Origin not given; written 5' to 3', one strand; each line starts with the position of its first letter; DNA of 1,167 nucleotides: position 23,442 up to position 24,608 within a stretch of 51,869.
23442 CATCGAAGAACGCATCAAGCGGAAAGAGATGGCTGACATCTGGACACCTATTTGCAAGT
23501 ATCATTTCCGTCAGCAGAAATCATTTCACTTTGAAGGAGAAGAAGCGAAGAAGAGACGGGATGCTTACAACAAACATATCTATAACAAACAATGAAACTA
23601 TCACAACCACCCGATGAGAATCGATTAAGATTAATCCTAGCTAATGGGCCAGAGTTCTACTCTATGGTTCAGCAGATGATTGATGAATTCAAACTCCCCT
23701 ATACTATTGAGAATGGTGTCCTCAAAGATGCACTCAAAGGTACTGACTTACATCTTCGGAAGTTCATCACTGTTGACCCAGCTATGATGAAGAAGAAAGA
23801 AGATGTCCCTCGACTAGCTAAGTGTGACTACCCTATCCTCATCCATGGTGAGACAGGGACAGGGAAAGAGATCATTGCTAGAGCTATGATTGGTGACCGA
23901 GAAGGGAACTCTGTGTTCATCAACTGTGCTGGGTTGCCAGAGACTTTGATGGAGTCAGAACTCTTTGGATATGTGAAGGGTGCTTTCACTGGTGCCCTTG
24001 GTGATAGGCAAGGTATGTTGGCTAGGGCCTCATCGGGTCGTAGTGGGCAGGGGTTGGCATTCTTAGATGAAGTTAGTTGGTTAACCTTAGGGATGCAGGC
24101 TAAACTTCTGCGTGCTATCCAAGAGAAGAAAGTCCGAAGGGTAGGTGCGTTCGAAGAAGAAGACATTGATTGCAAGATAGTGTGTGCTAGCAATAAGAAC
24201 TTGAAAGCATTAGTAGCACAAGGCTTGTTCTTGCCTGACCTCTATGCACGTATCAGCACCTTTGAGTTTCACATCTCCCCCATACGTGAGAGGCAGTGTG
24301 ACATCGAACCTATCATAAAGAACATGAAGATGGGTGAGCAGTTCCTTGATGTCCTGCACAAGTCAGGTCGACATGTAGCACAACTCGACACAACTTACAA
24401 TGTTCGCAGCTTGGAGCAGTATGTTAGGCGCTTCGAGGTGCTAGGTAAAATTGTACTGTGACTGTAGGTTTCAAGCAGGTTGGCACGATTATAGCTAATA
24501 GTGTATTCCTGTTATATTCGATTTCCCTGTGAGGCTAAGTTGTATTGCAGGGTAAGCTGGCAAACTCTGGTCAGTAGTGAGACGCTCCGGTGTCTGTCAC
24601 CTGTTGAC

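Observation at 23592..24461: Phage-encoded minimal sigma54 activator: bEBP AAA+ core with no sensory or DNA-binding domain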

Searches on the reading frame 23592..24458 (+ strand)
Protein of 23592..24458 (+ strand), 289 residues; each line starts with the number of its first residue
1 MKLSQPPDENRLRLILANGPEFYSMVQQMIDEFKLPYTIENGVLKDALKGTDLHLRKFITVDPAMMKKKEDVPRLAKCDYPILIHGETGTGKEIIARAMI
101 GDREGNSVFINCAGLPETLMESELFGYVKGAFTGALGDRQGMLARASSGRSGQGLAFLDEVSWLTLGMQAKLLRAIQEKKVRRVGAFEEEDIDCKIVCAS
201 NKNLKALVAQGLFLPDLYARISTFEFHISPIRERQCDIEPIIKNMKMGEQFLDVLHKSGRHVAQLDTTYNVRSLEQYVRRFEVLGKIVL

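Call 3: search_protein_families(library=pfam, proteins=[window:23592-24458:+], max_evalue=1)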
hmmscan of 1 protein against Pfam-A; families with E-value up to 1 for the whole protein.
window:23592-24458:+ (289 aa): 6 families
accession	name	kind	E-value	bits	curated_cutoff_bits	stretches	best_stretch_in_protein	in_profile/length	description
PF00158.32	Sigma54_activat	-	3.5e-48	163.9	20.2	1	60-225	3-166/168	Sigma-54 interaction domain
PF14532.12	Sigma54_activ_2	-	1.7e-15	57.9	25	1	67-230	9-137/138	Sigma-54 interaction domain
PF07728.20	AAA_5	-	0.013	15.9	22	1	82-192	2-106/139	AAA domain (dynein-related subfamily)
PF00004.35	AAA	-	0.07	14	21.2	1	82-181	1-97/131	ATPase family associated with various cellular activities (AAA)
PF13401.12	AAA_22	-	0.12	13.1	27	1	81-176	7-107/130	AAA domain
PF19263.5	DUF5906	-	0.15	13.1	27.6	0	84-104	1-22/114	Family of unknown function (DUF5906)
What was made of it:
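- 23592..24461 (+): Gene for the 289-aa minimal sigma-54 activator (bEBP-like AAA+ protein). PF00158 at E 3.5e-48 (call 3).
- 23769..24266 (+): Sigma-54 interaction AAA+ core (Pfam match, aa 60-225). Call 3.
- On Bacterial enhancer-binding proteins (sigma-54 activators, AAA+ clade 6): 163.9 bits against a cut-off of 20.2, E 3.5e-48, covering profile positions 3-166 of 168 (call 3). There is no HTH_8 or other DNA-binding Pfam hit at E<=1 (call 3). No such Pfam hit (call 3).
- Checked: No HTH_8, Response_reg, GAF or PAS match appears even at E<=1 (call 3).
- No other Pfam domain at E<=1 (call 3).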

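Call 4: search_protein_families(library=phrogs, proteins=[window:23592-24458:+], max_evalue=0.01)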
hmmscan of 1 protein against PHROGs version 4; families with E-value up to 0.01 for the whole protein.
window:23592-24458:+ (289 aa): 2 families
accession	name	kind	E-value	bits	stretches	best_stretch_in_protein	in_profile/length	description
phrog_7998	-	unknown function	1.2e-33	117.7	1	57-284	18-233/339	-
phrog_168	-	DNA, RNA and nucleotide metabolism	3.1e-06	28.1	1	79-230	42-160/314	clamp loader of DNA polymerase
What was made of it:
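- There is a weak PHROG hit to clamp-loader proteins (3.1e-06; call 4).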

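Call 6: search_dna_similar(query=window:23592-24458:+, collection=phages, mode=protein, max_rows=40)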
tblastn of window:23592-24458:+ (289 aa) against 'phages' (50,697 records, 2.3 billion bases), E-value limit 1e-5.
Records with a match: 55; places in all: 59; records where one place covers at least 80% of the query: 4.
Best place of each record, by identity: <60% 55.
By first word of the organism name: Salmonella 14; Acinetobacter 13; Bacteriophage 8; Listeria 8; Enterococcus 7; Escherichia 3; Helicobacter 1; Phage 1.
By host as written in the record: - 24; Salmonella enterica subsp. enterica serovar Kentucky 8; Listeria monocytogenes 8; Homo sapiens 6; Enterococcus faecalis 4; Escherichia coli O157:H7 ATCC 43895 3; Helicobacter pylori Pt11444 1; bacteria 1.
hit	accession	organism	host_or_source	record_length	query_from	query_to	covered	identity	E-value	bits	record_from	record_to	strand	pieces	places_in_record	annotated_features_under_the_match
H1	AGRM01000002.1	Salmonella enterica subsp. houtenae str. ATCC BAA-1581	Homo sapiens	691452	24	286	91%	35.3%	2e-37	146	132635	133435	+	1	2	GAF domain protein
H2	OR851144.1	Salmonella phage S.Kent 1-2-1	Salmonella enterica subsp. enterica ...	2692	23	244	77%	37.3%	2e-37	145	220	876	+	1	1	record has no annotation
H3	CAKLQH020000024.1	Acinetobacter phage MD-2021a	not known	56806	21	242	77%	37.0%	8e-32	130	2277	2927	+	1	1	zraR_1: two-component system response regulator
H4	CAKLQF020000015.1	Acinetobacter phage MD-2021a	not known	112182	21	242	77%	37.0%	8e-32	130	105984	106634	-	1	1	zraR_2: two-component system response regulator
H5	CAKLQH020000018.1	Acinetobacter phage MD-2021a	not known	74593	36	264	79%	34.9%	4e-33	133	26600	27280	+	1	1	glnG_2: nitrogen regulation protein NR(I)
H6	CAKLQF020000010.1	Acinetobacter phage MD-2021a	not known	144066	36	264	79%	34.9%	4e-33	133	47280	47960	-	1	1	glnG_2: nitrogen regulation protein NR(I)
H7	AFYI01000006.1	Salmonella enterica subsp. enterica serovar Infantis str. ...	Homo sapiens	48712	58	284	79%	35.1%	2e-33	134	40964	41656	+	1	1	response regulator receiver domain protein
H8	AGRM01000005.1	Salmonella enterica subsp. houtenae str. ATCC BAA-1581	Homo sapiens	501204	63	284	77%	35.9%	6e-34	136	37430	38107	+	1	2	response regulator receiver domain protein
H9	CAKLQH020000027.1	Acinetobacter phage MD-2021a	not known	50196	57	284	79%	34.6%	4e-33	134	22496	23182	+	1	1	prpR_1: Propionate catabolism operon regulatory protein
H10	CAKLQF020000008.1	Acinetobacter phage MD-2021a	not known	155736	57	284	79%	34.6%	4e-33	134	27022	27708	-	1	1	prpR_1: Propionate catabolism operon regulatory protein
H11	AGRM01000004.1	Salmonella enterica subsp. houtenae str. ATCC BAA-1581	Homo sapiens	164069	63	285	77%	35.3%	2e-31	129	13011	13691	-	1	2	nitrogen regulation protein NR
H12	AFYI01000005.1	Salmonella enterica subsp. enterica serovar Infantis str. ...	Homo sapiens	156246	63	285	77%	35.3%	2e-31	129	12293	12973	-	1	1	nitrogen regulation protein NR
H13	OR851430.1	Salmonella phage S.Kent 1-2-1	Salmonella enterica subsp. enterica ...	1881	63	284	77%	35.4%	7e-34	135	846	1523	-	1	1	record has no annotation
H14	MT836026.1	Bacteriophage sp.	human fecal samples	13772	55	278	78%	35.0%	4e-32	130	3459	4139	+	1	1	record has no annotation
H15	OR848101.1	Listeria phage LM 4-14-1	Listeria monocytogenes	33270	74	285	73%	36.8%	3e-33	134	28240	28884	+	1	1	record has no annotation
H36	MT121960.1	Phage DP SC_2_H4_2017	bacteria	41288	82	233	53%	42.2%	3e-29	122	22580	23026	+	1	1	none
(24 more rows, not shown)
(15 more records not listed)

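Call 15: find_homologous_proteins(query=window:23592-24458:+, max_evalue=1e-10)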
Query window:23592-24458:+ (289 aa): 7993 proteins with E <= 1e-10 among 8000 candidates; the best 120 are listed.
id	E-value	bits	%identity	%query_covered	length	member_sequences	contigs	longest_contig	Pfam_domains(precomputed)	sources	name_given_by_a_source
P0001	3.3e-180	616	95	100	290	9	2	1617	PF00158.33,PF14532.13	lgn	-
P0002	2.5e-129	449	73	99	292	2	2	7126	PF00158.33,PF14532.13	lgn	-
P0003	2.3e-126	439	69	99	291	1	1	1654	PF00158.33,PF14532.13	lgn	-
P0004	1.3e-125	437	70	98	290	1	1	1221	PF00158.33,PF14532.13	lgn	-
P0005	4.2e-124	432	71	97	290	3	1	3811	PF00158.33,PF14532.13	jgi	jgi:two-component system response regulator PilR (NtrC family)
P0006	4.7e-123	428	69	98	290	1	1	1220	PF00158.33,PF14532.13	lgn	-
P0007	3.3e-122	425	68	100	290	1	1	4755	PF00158.33,PF14532.13,PF01078.28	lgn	-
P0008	2.0e-118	413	66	100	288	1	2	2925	PF00158.33,PF14532.13,PF01078.28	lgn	-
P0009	4.1e-118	412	66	98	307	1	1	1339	PF00158.33,PF14532.13,PF01078.28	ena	-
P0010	3.5e-117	409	65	98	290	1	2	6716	PF00158.33,PF14532.13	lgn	-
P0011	1.3e-116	407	66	98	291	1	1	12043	PF00158.33,PF14532.13,PF01078.28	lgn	-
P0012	7.8e-106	372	62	99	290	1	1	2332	PF00158.33,PF00004.36,PF14532.13,PF01078.28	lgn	-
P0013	6.1e-105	369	62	98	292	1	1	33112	PF00158.33,PF14532.13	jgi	jgi:two-component system response regulator PilR (NtrC family)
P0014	1.4e-104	368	63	98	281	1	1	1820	PF00158.33,PF14532.13,PF07728.21,PF01078.28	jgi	jgi:two-component system response regulator PilR (NtrC family)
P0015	3.7e-102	360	60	99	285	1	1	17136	PF00158.33,PF14532.13,PF07728.21,PF01078.28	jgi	jgi:transcriptional regulator with PAS, ATPase and Fis domain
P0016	6.8e-102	359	60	99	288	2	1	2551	PF00158.33,PF00004.36,PF14532.13,PF01078.28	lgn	-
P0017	8.0e-101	355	58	98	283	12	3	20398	PF00158.33,PF14532.13,PF07728.21,PF01078.28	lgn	-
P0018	2.7e-100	354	59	98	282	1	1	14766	PF00158.33,PF14532.13,PF01078.28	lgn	-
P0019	4.7e-100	353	95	59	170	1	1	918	PF00158.33,PF14532.13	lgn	-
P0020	2.2e-98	347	62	98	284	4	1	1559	PF00158.33,PF14532.13,PF07728.21,PF01078.28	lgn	-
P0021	1.5e-95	338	57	99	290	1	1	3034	PF00158.33,PF14532.13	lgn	-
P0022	5.7e-95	336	58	98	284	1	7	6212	PF00158.33,PF00004.36,PF14532.13,PF07728.21,PF01078.28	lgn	-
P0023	2.2e-94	334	57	98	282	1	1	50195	PF00158.33,PF14532.13,PF07728.21,PF01078.28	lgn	-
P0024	6.3e-94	333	57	99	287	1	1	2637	PF00158.33,PF00004.36,PF14532.13,PF01078.28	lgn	-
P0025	6.7e-93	329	54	97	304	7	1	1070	PF00158.33,PF00004.36,PF14532.13,PF07728.21,PF01078.28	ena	-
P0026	6.9e-93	329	55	100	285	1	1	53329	PF00158.33,PF00004.36,PF14532.13,PF07728.21,PF01078.28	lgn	-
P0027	1.9e-91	325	56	99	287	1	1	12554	PF00158.33,PF14532.13,PF07728.21,PF01078.28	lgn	-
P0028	2.4e-91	324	56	99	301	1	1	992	PF00158.33,PF00004.36,PF14532.13,PF07728.21,PF01078.28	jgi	-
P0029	4.1e-91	323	56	99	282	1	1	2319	PF00158.33,PF00004.36,PF14532.13,PF07728.21,PF01078.28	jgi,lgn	-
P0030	6.5e-91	323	57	98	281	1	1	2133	PF00158.33,PF00004.36,PF14532.13,PF01078.28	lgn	-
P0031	6.7e-91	323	55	99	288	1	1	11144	PF00158.33,PF00004.36,PF14532.13,PF07728.21,PF01078.28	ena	-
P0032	1.5e-90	322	56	98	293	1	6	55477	PF00158.33,PF00004.36,PF14532.13,PF01078.28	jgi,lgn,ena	-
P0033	1.9e-90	321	54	99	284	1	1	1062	PF00158.33,PF14532.13,PF07728.21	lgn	-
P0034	3.1e-90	321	57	98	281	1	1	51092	PF00158.33,PF00004.36,PF14532.13,PF01078.28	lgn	-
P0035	5.5e-90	320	55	98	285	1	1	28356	PF00158.33,PF00004.36,PF14532.13,PF01078.28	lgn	-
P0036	6.9e-90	319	55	99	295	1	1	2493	PF00158.33,PF00004.36,PF14532.13,PF01078.28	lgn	-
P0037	7.3e-90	319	56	99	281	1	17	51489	PF00158.33,PF14532.13,PF07728.21,PF01078.28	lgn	-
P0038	2.3e-89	318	57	98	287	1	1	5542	PF00158.33,PF14532.13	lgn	-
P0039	3.1e-89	317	54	97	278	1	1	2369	PF00158.33,PF00004.36,PF14532.13,PF07728.21,PF01078.28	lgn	-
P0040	3.3e-89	317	54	98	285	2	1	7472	PF00158.33,PF00004.36,PF14532.13,PF01078.28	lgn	-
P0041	6.5e-89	316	53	99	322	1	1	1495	PF00158.33,PF00004.36,PF14532.13,PF07728.21,PF01078.28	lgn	-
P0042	6.8e-89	316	55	100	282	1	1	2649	PF00158.33,PF00004.36,PF14532.13,PF01078.28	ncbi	-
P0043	7.6e-89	316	54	100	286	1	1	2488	PF00158.33,PF00004.36,PF14532.13,PF07728.21,PF01078.28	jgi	-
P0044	1.0e-88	316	54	98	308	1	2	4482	PF00158.33,PF14532.13,PF01078.28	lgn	-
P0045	1.1e-88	316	55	99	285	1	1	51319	PF00158.33,PF14532.13,PF07728.21,PF01078.28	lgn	-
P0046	3.1e-88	314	54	98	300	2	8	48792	PF00158.33,PF00004.36,PF14532.13,PF07728.21,PF01078.28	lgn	-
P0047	4.8e-88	313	54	99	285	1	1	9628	PF00158.33,PF00004.36,PF14532.13,PF07728.21,PF01078.28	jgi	-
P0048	6.5e-88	313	54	100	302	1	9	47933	PF00158.33,PF00004.36,PF14532.13,PF01078.28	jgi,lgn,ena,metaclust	metaclust:\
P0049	9.3e-88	312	57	92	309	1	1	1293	PF00158.33,PF00004.36,PF14532.13,PF01078.28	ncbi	-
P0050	1.0e-87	312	55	92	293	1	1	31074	PF00158.33,PF00004.36,PF14532.13,PF07728.21,PF01078.28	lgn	-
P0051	2.5e-87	311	53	99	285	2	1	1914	PF00158.33,PF14532.13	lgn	-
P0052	3.7e-87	310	55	92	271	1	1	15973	PF00158.33,PF14532.13,PF07728.21,PF01078.28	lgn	-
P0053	5.0e-87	310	54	99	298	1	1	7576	PF00158.33,PF00004.36,PF14532.13,PF01078.28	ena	-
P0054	5.1e-87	310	53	98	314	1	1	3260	PF00158.33,PF14532.13,PF07728.21,PF01078.28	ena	-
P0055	7.3e-87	310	57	98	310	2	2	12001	PF00158.33,PF00004.36,PF14532.13,PF01078.28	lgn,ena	-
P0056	7.7e-87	309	54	98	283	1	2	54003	PF00158.33,PF14532.13,PF07728.21,PF01078.28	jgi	jgi:two-component system, NtrC family, response regulator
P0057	1.4e-86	309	56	92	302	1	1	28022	PF00158.33,PF14532.13,PF01078.28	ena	-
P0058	1.7e-86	308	52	98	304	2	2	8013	PF00158.33,PF00004.36,PF14532.13,PF07728.21,PF01078.28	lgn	-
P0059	1.7e-86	308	54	99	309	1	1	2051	PF00158.33,PF00004.36,PF14532.13,PF01078.28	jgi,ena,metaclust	metaclust:\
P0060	1.8e-86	308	52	97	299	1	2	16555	PF00158.33,PF00004.36,PF14532.13,PF07728.21,PF01078.28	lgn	-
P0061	6.3e-86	306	57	92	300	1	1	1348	PF00158.33,PF00004.36,PF14532.13,PF07728.21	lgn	-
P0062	1.3e-85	305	54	92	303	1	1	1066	PF00158.33,PF00004.36,PF14532.13,PF07728.21,PF01078.28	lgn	-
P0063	1.5e-85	305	53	97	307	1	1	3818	PF00158.33,PF00004.36,PF14532.13,PF07728.21,PF01078.28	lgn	-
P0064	1.8e-85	305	52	98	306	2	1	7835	PF00158.33,PF14532.13,PF01078.28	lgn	-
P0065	1.9e-85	305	55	97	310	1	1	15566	PF00158.33,PF14532.13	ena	-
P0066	2.2e-85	305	58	92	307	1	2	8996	PF00158.33,PF00004.36,PF14532.13,PF01078.28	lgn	-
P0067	2.5e-85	304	52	97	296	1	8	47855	PF00158.33,PF14532.13,PF07728.21,PF01078.28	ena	-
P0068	4.7e-85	304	55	92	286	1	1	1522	PF00158.33,PF14532.13,PF01078.28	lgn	-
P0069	4.7e-85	304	53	98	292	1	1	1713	PF00158.33,PF00004.36,PF14532.13,PF07728.21,PF01078.28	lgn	-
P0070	1.3e-84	302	51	97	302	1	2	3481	PF00158.33,PF14532.13,PF07728.21,PF01078.28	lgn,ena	-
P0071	1.3e-84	302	54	98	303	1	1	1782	PF00158.33,PF14532.13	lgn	-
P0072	1.5e-84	302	51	98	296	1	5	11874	PF00158.33,PF00004.36,PF14532.13,PF07728.21,PF01078.28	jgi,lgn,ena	-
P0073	2.0e-84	302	52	99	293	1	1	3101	PF00158.33,PF14532.13,PF07728.21,PF01078.28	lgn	-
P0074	2.3e-84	301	54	98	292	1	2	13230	PF00158.33,PF00004.36,PF14532.13,PF01078.28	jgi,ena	jgi:two-component system response regulator PilR (NtrC family)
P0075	2.4e-84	301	55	98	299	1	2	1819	PF00158.33,PF00004.36,PF14532.13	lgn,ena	-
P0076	3.7e-84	301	51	99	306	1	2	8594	PF00158.33,PF00004.36,PF14532.13,PF07728.21,PF01078.28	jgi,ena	-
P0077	4.1e-84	301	56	92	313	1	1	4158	PF00158.33,PF00004.36,PF14532.13,PF01078.28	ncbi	-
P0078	4.3e-84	300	53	97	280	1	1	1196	PF00158.33,PF00004.36,PF14532.13,PF07728.21,PF01078.28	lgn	-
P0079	5.9e-84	300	53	98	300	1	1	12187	PF00158.33,PF14532.13,PF07728.21,PF01078.28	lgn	-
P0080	6.0e-84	300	51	99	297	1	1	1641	PF00158.33,PF14532.13,PF07728.21,PF01078.28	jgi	jgi:transcriptional regulator with PAS, ATPase and Fis domain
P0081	8.3e-84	300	52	98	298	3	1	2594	PF00158.33,PF14532.13,PF07728.21,PF01078.28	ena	-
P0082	8.6e-84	299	52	98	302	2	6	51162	PF00158.33,PF00004.36,PF14532.13,PF07728.21,PF01078.28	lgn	-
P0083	1.4e-83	299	52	99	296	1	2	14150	PF00158.33,PF00004.36,PF14532.13,PF07728.21,PF01078.28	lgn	-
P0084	1.6e-83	299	51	98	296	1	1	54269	PF00158.33,PF00004.36,PF14532.13,PF01078.28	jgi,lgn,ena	-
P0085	1.7e-83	298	51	97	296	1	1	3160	PF00158.33,PF00004.36,PF14532.13,PF07728.21,PF01078.28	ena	-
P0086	1.7e-83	298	53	98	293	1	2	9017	PF00158.33,PF14532.13,PF07728.21,PF01078.28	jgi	-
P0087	2.3e-83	298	53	98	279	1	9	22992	PF00158.33,PF00004.36,PF14532.13,PF07728.21,PF01078.28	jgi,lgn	-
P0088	3.0e-83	298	54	97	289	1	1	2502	PF00158.33,PF00004.36,PF14532.13,PF01078.28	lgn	-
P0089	3.8e-83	297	50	99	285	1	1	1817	PF00158.33,PF14532.13,PF07728.21,PF01078.28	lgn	-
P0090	3.8e-83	297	52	100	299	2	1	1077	PF00158.33,PF14532.13,PF07728.21,PF01078.28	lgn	-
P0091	3.9e-83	297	53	98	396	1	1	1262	PF00158.33,PF14532.13,PF07728.21,PF01078.28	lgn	-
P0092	3.9e-83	297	51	98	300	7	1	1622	PF00158.33,PF14532.13,PF01078.28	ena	-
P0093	4.0e-83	297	51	98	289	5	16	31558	PF00158.33,PF00004.36,PF14532.13,PF07728.21,PF01078.28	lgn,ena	-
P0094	4.0e-83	297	51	98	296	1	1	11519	PF00158.33,PF00004.36,PF14532.13,PF07728.21,PF01078.28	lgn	-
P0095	5.4e-83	297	54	97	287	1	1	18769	PF00158.33,PF00004.36,PF14532.13,PF07728.21,PF01078.28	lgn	-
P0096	6.2e-83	297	51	98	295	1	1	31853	PF00158.33,PF00004.36,PF14532.13,PF07728.21,PF01078.28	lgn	-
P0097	8.7e-83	296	52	98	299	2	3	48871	PF00158.33,PF00004.36,PF14532.13,PF07728.21,PF01078.28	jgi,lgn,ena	-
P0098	9.6e-83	296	52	99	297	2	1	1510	PF00158.33,PF14532.13,PF07728.21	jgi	-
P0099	1.4e-82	296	52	97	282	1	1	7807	PF00158.33,PF00004.36,PF14532.13,PF07728.21,PF01078.28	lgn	-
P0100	2.6e-82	295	52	98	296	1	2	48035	PF00158.33,PF00004.36,PF14532.13,PF07728.21,PF01078.28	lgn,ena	-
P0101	6.4e-82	293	52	98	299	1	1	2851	PF00158.33,PF00004.36,PF14532.13,PF07728.21,PF01078.28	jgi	jgi:transcriptional regulator with GAF, ATPase, and Fis domain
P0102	9.1e-82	293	50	97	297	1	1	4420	PF00158.33,PF14532.13,PF07728.21,PF01078.28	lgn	-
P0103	9.2e-82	293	55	90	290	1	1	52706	PF00158.33,PF00004.36,PF14532.13,PF07728.21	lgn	-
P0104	1.0e-81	293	50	99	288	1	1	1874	PF00158.33,PF00004.36,PF14532.13,PF07728.21,PF01078.28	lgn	-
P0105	1.4e-81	292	53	98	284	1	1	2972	PF00158.33,PF14532.13,PF07728.21,PF01078.28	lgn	-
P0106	2.2e-81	292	52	98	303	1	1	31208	PF00158.33,PF00004.36,PF14532.13,PF07728.21,PF01078.28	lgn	-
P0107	2.5e-81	291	54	92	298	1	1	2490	PF00158.33,PF00004.36,PF14532.13,PF01078.28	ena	-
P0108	7.1e-81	290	51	97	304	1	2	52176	PF00158.33,PF14532.13,PF07728.21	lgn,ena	-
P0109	1.1e-80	289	49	97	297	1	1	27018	PF00158.33,PF00004.36,PF14532.13,PF07728.21,PF01078.28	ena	-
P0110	1.3e-80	289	53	98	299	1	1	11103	PF00158.33,PF00004.36,PF14532.13,PF07728.21,PF01078.28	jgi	jgi:transcriptional regulator with GAF, ATPase, and Fis domain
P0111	1.5e-80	289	50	98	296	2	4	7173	PF00158.33,PF00004.36,PF14532.13,PF07728.21,PF01078.28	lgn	-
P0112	1.9e-80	289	50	99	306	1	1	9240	PF00158.33,PF00004.36,PF14532.13,PF07728.21,PF01078.28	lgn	-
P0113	2.1e-80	288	50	98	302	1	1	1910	PF00158.33,PF00004.36,PF14532.13,PF01078.28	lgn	-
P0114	4.8e-80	287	49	100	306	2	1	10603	PF00158.33,PF14532.13,PF07728.21,PF01078.28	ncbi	-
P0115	6.2e-80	287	51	98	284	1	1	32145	PF00158.33,PF14532.13,PF07728.21,PF01078.28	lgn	-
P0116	6.6e-80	287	49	98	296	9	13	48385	PF00158.33,PF00004.36,PF14532.13,PF07728.21,PF01078.28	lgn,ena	-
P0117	6.6e-80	287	50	99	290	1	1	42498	PF00158.33,PF14532.13,PF07728.21,PF01078.28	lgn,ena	-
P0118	1.4e-79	286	50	97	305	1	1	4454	PF00158.33,PF14532.13,PF07728.21,PF01078.28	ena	-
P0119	2.3e-79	285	51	99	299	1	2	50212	PF00158.33,PF14532.13,PF01078.28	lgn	-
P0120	4.9e-79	284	49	99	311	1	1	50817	PF00158.33,PF14532.13,PF07728.21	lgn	-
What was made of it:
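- Closest known: FleT of Rhodobacter sphaeroides. Different: The protein here is phage-encoded, has a conserved 59-residue N-terminal domain of its own, and belongs to a large family (120 or more clusters; call 15).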

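Call 16: find_encoding_contigs(protein=P0026, flank=10000, max_places=2)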
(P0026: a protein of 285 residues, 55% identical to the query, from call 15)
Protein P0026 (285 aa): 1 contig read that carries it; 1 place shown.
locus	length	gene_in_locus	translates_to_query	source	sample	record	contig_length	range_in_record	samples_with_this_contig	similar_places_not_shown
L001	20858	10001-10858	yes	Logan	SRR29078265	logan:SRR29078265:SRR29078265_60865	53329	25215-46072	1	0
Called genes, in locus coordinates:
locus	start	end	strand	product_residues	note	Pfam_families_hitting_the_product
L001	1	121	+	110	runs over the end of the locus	-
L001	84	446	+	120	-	-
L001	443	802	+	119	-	-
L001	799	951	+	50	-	-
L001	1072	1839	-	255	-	PF03400:DDE_Tnp_IS1 (faint)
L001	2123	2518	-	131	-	-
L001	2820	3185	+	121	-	-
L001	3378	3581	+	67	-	-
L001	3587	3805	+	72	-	-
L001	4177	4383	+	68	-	-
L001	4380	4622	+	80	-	-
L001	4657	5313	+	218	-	-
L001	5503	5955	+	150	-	-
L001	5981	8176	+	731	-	PF00270:DEAD (weak), PF04851:ResIII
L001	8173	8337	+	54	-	-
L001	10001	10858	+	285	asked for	PF00158:Sigma54_activat, PF14532:Sigma54_activ_2, PF01078:Mg_chelatase (faint), PF00004:AAA, PF07728:AAA_5 (faint)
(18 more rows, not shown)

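Call 17: list_cluster_members(proteins=[P0042, P0049, P0077, P0114, P0048, P0001, window:23592-24458:+])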
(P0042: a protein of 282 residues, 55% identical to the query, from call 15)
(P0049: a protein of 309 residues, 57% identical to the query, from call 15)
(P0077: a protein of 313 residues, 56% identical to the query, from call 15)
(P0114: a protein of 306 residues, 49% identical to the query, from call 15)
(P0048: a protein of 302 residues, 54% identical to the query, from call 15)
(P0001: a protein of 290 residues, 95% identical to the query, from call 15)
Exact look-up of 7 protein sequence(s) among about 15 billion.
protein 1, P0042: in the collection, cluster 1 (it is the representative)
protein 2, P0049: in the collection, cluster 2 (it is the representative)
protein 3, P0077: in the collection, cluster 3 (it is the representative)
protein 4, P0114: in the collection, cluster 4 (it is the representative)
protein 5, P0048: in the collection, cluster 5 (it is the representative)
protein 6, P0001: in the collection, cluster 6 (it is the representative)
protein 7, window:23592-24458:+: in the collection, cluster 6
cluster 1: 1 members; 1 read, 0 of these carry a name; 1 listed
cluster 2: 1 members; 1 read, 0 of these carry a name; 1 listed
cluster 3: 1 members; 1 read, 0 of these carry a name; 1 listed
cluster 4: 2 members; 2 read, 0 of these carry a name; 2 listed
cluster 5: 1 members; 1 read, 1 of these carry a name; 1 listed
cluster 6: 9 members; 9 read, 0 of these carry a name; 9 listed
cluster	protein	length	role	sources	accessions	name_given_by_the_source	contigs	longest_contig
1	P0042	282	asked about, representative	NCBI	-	-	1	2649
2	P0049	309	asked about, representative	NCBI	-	-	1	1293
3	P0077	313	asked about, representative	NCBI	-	-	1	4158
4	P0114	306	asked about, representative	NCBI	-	-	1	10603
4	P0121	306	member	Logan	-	-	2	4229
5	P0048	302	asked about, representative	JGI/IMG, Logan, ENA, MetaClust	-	\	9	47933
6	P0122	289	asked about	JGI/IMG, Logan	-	-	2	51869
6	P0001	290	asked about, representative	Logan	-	-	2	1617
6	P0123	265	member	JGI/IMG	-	-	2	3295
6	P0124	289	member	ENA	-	-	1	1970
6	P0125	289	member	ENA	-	-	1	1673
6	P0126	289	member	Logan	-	-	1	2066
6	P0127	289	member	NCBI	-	-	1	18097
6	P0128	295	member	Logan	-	-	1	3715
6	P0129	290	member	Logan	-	-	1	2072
